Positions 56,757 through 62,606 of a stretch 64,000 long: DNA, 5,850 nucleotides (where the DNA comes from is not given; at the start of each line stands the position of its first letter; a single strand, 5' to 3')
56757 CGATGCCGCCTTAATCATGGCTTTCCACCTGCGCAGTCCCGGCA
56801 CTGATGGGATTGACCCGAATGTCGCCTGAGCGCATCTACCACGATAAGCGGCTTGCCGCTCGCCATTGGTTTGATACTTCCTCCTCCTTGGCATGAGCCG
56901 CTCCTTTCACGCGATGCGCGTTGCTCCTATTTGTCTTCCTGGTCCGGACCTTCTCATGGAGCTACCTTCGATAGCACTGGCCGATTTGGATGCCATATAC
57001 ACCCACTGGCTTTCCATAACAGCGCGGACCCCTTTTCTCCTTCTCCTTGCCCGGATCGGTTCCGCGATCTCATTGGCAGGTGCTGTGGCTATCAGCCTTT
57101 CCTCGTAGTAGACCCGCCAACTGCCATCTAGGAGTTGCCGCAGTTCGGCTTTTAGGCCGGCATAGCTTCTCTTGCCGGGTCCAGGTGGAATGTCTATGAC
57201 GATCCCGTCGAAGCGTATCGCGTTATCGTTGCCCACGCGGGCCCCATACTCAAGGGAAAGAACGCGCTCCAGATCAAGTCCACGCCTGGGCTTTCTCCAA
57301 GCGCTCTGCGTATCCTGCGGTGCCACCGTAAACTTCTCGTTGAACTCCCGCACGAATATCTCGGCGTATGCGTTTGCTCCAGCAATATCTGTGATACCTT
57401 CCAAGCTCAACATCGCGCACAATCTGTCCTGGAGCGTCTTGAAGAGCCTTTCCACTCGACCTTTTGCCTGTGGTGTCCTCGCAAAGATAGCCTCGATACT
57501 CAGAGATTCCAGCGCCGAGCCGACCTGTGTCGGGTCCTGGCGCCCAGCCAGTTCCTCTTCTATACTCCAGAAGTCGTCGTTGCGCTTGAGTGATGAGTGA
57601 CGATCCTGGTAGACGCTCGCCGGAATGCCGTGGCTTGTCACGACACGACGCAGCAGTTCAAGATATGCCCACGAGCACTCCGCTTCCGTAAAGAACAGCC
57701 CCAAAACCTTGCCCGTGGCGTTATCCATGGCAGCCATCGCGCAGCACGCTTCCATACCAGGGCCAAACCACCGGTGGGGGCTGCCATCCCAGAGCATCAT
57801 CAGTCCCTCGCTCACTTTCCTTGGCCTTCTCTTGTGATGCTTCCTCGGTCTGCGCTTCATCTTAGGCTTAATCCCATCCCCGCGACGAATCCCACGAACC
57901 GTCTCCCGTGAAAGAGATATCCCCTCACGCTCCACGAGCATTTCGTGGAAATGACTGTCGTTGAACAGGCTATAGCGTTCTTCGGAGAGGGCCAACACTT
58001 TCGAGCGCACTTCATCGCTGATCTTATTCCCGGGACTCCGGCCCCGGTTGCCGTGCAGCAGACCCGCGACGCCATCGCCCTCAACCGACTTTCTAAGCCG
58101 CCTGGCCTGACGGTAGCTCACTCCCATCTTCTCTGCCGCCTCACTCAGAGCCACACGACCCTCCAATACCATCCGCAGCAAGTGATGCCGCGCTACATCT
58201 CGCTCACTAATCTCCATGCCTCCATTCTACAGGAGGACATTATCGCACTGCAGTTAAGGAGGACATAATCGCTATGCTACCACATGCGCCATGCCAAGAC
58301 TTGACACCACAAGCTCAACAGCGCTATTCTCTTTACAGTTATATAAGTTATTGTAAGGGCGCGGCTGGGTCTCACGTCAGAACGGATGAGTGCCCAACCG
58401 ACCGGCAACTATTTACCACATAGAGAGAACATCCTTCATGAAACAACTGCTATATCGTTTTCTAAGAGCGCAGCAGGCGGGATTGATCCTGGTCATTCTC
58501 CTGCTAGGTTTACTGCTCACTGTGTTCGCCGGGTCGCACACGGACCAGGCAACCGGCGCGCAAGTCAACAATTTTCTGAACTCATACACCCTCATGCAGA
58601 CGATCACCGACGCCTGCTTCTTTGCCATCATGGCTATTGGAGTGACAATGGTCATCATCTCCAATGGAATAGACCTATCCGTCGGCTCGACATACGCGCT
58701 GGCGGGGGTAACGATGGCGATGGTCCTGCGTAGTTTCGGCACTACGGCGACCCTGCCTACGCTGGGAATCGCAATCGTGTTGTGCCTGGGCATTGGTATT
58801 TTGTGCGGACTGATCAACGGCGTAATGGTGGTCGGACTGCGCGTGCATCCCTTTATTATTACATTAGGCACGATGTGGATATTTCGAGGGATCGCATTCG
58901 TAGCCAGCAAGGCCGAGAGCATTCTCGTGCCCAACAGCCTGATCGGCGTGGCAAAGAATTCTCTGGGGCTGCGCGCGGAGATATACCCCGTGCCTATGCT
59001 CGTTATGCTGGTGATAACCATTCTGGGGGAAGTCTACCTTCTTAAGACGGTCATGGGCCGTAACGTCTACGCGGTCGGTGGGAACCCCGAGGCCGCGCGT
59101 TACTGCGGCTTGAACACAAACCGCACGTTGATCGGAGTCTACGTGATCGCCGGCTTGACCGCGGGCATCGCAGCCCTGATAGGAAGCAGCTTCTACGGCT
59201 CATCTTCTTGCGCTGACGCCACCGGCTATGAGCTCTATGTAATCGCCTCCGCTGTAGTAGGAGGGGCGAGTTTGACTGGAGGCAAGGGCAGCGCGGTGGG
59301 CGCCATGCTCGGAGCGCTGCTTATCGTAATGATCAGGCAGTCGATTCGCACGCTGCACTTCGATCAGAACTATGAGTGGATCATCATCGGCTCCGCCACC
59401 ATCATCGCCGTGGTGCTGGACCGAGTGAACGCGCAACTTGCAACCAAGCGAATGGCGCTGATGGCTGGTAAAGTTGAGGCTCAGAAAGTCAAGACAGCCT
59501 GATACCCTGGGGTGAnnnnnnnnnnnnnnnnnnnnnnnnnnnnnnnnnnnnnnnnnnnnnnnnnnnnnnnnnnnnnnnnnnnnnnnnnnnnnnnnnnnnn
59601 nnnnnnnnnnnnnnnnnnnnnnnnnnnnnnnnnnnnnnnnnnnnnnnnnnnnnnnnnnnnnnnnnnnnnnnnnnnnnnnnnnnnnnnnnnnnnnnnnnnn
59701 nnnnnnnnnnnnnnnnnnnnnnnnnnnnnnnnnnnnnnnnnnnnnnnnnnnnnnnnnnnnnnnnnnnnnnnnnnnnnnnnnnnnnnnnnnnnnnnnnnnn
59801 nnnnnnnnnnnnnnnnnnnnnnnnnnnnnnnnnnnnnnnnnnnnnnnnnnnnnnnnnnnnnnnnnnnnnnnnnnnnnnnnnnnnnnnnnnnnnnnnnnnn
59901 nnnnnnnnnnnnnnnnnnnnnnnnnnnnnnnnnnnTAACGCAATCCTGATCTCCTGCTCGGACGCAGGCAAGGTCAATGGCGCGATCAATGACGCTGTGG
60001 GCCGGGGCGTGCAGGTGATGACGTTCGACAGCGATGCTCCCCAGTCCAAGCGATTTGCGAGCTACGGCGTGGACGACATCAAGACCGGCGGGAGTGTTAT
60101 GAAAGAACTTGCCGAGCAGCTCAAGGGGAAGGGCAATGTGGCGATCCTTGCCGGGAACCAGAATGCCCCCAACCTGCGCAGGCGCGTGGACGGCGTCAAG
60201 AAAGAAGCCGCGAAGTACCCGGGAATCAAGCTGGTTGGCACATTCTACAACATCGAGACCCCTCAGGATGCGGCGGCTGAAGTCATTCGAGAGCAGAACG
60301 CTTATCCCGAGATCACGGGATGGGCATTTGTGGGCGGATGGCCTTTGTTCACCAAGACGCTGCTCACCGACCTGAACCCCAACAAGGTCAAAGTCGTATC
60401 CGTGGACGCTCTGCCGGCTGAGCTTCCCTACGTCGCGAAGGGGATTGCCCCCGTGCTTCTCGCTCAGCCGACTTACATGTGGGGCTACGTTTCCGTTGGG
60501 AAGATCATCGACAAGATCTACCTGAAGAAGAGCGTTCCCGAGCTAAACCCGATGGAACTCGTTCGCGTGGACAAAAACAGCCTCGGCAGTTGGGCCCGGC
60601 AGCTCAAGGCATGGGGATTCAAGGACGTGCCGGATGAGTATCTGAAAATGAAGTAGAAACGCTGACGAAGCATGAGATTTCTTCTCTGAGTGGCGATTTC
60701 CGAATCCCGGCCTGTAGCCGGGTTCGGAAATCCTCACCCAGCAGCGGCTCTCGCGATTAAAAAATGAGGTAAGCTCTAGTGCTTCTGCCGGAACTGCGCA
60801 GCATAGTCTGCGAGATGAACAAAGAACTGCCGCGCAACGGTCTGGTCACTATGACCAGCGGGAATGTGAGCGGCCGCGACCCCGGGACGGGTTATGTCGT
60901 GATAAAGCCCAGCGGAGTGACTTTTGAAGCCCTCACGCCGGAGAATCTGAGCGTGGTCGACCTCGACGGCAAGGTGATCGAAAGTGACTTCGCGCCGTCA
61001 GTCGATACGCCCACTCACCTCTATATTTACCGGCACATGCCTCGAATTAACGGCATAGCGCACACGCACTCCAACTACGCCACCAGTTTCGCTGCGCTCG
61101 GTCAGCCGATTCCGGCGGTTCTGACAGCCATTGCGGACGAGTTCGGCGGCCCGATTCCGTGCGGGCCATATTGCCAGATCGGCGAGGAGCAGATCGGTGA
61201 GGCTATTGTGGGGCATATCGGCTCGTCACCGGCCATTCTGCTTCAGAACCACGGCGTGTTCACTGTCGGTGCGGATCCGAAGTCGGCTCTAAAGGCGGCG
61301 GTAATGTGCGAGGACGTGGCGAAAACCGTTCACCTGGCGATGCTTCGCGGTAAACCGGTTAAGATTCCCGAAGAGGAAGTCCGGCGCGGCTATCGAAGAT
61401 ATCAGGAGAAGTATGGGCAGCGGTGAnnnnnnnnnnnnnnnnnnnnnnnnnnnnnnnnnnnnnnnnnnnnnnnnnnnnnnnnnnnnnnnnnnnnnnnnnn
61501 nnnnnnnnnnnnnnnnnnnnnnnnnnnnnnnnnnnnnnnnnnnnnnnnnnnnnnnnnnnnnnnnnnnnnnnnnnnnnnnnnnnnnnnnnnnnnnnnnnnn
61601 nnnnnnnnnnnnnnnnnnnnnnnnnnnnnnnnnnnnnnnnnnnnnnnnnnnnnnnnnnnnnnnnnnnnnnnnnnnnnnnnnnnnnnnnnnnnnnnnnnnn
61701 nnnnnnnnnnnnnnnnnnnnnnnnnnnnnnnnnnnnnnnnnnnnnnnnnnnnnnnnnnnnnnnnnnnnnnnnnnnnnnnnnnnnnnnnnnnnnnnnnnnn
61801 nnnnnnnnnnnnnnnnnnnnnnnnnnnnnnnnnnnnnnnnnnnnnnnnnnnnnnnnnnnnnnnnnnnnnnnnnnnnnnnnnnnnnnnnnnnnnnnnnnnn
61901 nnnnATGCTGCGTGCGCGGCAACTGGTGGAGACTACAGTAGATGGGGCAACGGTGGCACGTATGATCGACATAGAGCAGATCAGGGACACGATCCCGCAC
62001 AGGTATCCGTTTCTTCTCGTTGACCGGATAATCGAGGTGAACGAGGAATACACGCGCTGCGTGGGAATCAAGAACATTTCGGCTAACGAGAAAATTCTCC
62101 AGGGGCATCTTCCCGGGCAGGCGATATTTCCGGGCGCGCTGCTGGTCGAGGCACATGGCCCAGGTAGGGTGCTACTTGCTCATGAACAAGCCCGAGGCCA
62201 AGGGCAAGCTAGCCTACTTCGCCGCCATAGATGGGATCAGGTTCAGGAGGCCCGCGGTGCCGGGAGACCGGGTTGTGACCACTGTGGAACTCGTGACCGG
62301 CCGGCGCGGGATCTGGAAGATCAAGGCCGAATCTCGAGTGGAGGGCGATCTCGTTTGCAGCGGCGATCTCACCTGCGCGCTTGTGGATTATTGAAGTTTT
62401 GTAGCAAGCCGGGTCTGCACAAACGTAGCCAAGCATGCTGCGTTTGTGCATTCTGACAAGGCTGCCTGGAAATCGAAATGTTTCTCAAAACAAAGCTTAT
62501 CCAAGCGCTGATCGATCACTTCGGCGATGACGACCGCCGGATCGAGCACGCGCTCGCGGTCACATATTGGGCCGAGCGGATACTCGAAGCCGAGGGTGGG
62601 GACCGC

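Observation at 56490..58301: Second IS with 42-bp inverted repeats carrying duplicated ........(C/T)T motifs and unusual 20-bp flanking direct repeats; inserted at the head of a sugar ABC operon that lacks an ATPase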

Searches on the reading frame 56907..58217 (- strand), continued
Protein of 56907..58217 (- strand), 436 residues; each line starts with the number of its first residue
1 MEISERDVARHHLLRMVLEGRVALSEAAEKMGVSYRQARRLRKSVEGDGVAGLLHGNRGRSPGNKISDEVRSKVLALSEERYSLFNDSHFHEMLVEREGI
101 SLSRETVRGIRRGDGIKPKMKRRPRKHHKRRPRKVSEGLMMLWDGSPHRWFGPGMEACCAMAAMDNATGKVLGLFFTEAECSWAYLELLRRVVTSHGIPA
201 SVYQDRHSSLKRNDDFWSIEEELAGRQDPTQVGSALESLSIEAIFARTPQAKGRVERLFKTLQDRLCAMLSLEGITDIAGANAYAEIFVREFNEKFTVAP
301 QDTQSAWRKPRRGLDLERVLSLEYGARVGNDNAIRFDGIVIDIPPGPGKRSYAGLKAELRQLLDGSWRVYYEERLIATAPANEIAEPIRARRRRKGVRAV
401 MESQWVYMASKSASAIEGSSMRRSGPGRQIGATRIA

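Call 71: get_annotated_region(hit=H41, flank=600)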
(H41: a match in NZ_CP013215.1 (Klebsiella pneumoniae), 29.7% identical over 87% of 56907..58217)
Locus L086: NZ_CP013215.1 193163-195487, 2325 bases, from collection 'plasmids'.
description: Klebsiella pneumoniae subsp. pneumoniae strain H11 plasmid pH11, complete sequence
organism: Klebsiella pneumoniae (NCBI taxid 72407)
taxonomy: Bacteria; Pseudomonadota; Gammaproteobacteria; Enterobacterales; Enterobacteriaceae; Klebsiella; Klebsiella pneumoniae
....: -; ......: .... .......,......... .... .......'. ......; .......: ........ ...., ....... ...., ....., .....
typing (MOB-suite, as given by PLSDB): conjugative; replicon IncHI2A,rep_cluster_1088; relaxase MOBH; mating-pair formation MPF_F
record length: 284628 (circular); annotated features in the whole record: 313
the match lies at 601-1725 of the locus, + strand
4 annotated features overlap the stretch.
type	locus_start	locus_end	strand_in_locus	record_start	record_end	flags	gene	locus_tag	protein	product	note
CDS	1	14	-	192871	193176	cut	-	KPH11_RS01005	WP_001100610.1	hypothetical protein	-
CDS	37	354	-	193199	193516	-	-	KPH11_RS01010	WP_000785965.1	hypothetical protein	-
CDS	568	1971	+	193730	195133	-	-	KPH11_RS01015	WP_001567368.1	ISNCY-like element ISKpn21 family transposase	GO:0006313 - DNA transposition [Evidence IEA]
CDS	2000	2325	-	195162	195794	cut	-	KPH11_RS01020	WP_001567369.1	hypothetical protein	-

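Call 72: get_annotated_region(hit=H49, flank=600)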
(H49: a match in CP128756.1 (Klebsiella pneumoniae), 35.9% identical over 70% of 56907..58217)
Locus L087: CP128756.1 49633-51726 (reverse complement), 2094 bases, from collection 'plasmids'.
description: Klebsiella pneumoniae strain CRE-163 plasmid pCRE-163_1, complete sequence
organism: Klebsiella pneumoniae (NCBI taxid 573)
taxonomy: Bacteria; Pseudomonadota; Gammaproteobacteria; Enterobacterales; Enterobacteriaceae; Klebsiella; Klebsiella pneumoniae
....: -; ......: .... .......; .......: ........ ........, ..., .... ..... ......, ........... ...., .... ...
typing (MOB-suite, as given by PLSDB): non-mobilizable; replicon IncFIB
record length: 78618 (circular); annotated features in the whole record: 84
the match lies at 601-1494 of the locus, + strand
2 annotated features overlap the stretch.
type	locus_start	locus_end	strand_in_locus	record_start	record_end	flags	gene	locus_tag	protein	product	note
CDS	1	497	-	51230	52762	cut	-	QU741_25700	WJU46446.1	IS3-like element ISKpn38 family transposase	-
CDS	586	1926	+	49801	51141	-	-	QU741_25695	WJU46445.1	IS1202-like element ISEsa1 family transposase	-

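Call 77: search_protein_families(library=pfam, proteins=[L060:2-1360:-, L061:2-1189:-, L017:1636-2358:-, L035:566-1345:-, L013:2-2284:-, L059:1-1317:-, L020:1070-2302:-, L050:197-610:-, L014:620-2275:-, L054:2-1336:-], max_evalue=0.00001)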
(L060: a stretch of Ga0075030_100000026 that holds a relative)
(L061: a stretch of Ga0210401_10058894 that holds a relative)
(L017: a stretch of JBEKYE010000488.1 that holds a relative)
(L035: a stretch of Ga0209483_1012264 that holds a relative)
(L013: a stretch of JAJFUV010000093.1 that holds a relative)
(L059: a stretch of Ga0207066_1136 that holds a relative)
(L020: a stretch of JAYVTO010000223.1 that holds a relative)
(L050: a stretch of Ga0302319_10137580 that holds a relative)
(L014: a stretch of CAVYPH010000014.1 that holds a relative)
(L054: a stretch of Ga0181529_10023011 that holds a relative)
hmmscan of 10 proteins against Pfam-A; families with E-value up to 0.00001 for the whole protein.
L060:2-1360:- (453 aa): 1 family
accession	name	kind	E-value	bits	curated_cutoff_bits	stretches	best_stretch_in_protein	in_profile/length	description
PF00501.34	AMP-binding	-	7.4e-85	285.5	29.9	1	13-377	3-384/384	AMP-binding enzyme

L061:2-1189:- (396 aa): 2 families
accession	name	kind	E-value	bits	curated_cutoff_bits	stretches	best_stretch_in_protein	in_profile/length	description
PF13520.12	AA_permease_2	-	8.2e-53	180.3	27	1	8-391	1-391/427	Amino acid permease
PF00324.27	AA_permease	-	4.3e-38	131.6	24.6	1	17-340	6-347/470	Amino acid permease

L017:1636-2358:- (241 aa): 1 family
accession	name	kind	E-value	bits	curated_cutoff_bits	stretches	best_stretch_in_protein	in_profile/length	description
PF02754.22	CCG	-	4.1e-36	123.4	20.6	2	134-219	1-85/85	Cysteine-rich domain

L035:566-1345:- (260 aa): 2 families
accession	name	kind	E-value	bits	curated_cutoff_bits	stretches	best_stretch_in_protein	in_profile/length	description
PF13442.11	Cytochrome_CBB3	-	1.1e-23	83.8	27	1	34-108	1-68/68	Cytochrome C oxidase, cbb3-type, subunit III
PF00034.26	Cytochrom_C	-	1.8e-20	74.5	21.3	1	37-111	2-89/90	Cytochrome c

L013:2-2284:- (761 aa): 3 families
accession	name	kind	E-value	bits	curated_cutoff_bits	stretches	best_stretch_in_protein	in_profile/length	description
PF25183.1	OMP_b-brl_4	-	7.8e-96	322.7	30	1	250-705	2-415/838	Outer membrane beta barrel domain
PF13620.12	CarboxypepD_reg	-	2.8e-21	76.1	32.3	1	35-115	2-82/82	Carboxypeptidase regulatory-like domain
PF13715.12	CarbopepD_reg_2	-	1.3e-08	35.2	32.2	1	35-116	1-78/88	CarboxypepD_reg-like domain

L059:1-1317:- (439 aa): 3 families
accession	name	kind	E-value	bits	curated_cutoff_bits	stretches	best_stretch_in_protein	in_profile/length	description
PF25183.1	OMP_b-brl_4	-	3.9e-45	155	30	1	251-428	1-192/838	Outer membrane beta barrel domain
PF13620.12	CarboxypepD_reg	-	2.2e-22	79.6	32.3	1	36-117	1-82/82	Carboxypeptidase regulatory-like domain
PF13715.12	CarbopepD_reg_2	-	2.1e-07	31.3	32.2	1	39-127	3-88/88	CarboxypepD_reg-like domain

L020:1070-2302:- (411 aa): 0 families

L050:197-610:- (138 aa): 1 family
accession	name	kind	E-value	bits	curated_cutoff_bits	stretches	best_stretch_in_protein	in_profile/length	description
PF01814.28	Hemerythrin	-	2.4e-14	54.3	25.3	1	14-126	3-124/127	Hemerythrin HHE cation binding domain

L014:620-2275:- (552 aa): 0 families

L054:2-1336:- (445 aa): 0 families

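Call 80: find_encoding_contigs(protein=P0129, flank=10000, max_places=6)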
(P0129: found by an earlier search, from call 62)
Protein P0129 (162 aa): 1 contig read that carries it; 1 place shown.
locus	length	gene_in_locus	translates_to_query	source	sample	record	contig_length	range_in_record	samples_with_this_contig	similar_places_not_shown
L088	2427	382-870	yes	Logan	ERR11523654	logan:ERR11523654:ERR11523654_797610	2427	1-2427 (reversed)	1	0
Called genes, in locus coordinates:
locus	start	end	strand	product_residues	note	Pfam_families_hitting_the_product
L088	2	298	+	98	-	?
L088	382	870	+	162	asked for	PF01966:HD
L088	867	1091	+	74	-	-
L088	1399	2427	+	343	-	?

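Call 90: find_encoding_contigs(protein=P0126, flank=3000, max_places=6)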
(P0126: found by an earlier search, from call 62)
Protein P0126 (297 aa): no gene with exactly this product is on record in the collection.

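Call 91: find_encoding_contigs(protein=P0124, flank=3000, max_places=6)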
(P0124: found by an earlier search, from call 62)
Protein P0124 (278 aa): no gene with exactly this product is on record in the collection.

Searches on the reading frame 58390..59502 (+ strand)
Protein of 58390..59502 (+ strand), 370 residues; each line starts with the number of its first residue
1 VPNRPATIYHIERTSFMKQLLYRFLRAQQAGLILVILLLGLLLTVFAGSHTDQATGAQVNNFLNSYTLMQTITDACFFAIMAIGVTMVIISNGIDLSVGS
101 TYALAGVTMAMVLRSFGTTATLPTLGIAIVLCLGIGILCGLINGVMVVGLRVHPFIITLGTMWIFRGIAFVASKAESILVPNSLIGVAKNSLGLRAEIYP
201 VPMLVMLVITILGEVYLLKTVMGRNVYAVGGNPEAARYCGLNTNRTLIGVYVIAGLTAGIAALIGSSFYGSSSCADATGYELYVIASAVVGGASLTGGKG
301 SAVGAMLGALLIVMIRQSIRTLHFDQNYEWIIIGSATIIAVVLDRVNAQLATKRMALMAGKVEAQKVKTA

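Call 4: search_protein_families(library=pfam, proteins=[window:58390-59502:+], max_evalue=0.01)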
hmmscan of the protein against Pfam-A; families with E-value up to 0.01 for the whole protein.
window:58390-59502:+ (370 aa): 1 family
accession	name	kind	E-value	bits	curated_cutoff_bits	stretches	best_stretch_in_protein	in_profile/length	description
PF02653.21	BPD_transp_2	-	7.2e-40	137.3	26.8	1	69-340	3-268/269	Branched-chain amino acid transport system / permease component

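Call 5: search_protein_families(library=ncbifam, proteins=[window:58390-59502:+], max_evalue=0.01)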
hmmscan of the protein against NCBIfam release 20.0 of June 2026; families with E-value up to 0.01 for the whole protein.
window:58390-59502:+ (370 aa): 11 families
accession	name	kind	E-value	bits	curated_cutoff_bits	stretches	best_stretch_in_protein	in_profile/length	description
NF008441.0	PRK11285.1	equivalog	4.1e-47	160.9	378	1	56-349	44-328/333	L-arabinose ABC transporter permease AraH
NF007252.0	PRK09699.1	equivalog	2.6e-46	158.5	396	1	58-347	43-324/326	D-allose ABC transporter permease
NF008630.0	PRK11618.1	equivalog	2.6e-46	158.4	363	1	54-357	22-322/331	galactofuranose ABC transporter, permease protein YjfF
NF007067.0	PRK09512.1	equivalog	4.7e-46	157.5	398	1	60-346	38-319/321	ribose ABC transporter permease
NF040906.3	GguB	equivalog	9.8e-46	156.6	450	2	199-347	224-372/375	multiple monosaccharide ABC transporter permease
NF007014.0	PRK09478.1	equivalog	5e-40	137.8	386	1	58-346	32-330/336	galactose/methyl galactoside ABC transporter permease MglC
NF011612.1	PRK15038.1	equivalog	3.3e-39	134.9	500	1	56-345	20-306/322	autoinducer 2 ABC transporter permease LsrD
NF011961.0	PRK15432.1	equivalog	5.2e-35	121.3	388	1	59-345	28-306/344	autoinducer 2 ABC transporter permease LsrC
NF041862.1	YtfT_transport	equivalog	2.3e-31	109.2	535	1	69-343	57-322/339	galactofuranose ABC transporter, ATP-binding protein YtfT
TIGR03408.1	urea_trans_UrtC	equivalog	2.1e-06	27.7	296.2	1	182-343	152-304/313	urea ABC transporter permease subunit UrtC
TIGR03409.1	urea_trans_UrtB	equivalog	0.005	16.5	250.3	1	76-343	12-279/291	urea ABC transporter permease subunit UrtB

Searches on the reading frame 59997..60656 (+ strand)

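Call 4: search_protein_families(library=pfam, proteins=[window:59997-60656:+], max_evalue=0.01)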
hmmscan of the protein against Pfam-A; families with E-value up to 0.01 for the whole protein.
window:59997-60656:+ (219 aa): 1 family
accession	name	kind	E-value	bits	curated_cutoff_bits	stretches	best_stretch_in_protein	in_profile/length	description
PF13407.12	Peripla_BP_4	-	3.4e-30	105.9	35.1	1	3-167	79-247/258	Periplasmic binding protein domain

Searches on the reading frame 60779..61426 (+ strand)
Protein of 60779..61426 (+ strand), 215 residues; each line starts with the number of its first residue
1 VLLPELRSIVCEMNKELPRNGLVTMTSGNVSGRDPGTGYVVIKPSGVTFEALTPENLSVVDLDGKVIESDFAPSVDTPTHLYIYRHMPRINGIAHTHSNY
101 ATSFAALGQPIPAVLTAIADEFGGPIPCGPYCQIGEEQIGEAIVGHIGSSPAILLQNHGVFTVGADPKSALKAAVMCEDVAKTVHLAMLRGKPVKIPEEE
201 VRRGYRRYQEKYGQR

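Call 29: search_protein_families(library=pfam, proteins=[window:60779-61426:+], max_evalue=0.01)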
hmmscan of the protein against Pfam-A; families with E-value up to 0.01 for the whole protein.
window:60779-61426:+ (215 aa): 1 family
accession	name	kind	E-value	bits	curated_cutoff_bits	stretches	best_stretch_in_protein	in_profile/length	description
PF00596.27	Aldolase_II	-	3.2e-52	177.5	22.2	1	10-183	3-181/183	Class II Aldolase and Adducin N-terminal domain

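Call 62: list_cluster_members(proteins=[P0025, window:60779-61426:+, window:58438-59502:+, window:58390-59502:+, window:61905-62456:+, window:62478-62966:+, window:56577-56894:-, window:52925-53770:-, window:61451-61864:+])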
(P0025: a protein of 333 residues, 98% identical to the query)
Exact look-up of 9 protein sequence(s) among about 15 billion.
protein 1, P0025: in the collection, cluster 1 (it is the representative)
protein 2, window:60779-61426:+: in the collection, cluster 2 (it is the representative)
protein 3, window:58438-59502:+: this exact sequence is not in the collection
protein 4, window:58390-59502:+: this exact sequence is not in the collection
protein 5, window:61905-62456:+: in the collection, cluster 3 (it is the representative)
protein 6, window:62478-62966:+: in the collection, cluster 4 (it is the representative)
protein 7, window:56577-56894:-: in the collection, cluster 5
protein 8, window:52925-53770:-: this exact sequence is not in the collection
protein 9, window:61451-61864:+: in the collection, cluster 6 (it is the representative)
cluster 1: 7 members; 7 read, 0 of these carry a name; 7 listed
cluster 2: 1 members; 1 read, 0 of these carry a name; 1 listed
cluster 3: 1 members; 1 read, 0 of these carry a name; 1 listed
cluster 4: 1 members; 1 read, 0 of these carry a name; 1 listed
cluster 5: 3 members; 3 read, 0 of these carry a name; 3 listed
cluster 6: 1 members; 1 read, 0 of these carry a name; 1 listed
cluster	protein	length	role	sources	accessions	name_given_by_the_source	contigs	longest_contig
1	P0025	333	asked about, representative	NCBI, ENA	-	-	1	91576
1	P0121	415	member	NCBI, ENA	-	-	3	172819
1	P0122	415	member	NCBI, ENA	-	-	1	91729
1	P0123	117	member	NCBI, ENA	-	-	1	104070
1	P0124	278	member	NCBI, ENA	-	-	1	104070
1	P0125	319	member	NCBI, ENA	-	-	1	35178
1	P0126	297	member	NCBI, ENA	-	-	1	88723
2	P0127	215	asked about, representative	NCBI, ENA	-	-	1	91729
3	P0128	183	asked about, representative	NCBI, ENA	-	-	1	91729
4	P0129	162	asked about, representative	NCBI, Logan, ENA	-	-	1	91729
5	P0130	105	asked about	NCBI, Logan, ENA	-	-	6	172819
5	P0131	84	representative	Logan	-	-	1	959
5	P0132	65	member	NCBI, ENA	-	-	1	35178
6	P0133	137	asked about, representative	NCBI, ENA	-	-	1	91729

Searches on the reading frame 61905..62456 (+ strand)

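Call 29: search_protein_families(library=pfam, proteins=[window:61905-62456:+], max_evalue=0.01)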
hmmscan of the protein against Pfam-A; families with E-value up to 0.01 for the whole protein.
window:61905-62456:+ (183 aa): 1 family
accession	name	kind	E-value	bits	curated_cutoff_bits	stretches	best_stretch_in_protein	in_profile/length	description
PF07977.19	FabA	-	6.3e-12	45.7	23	1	30-85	1-60/138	FabA-like domain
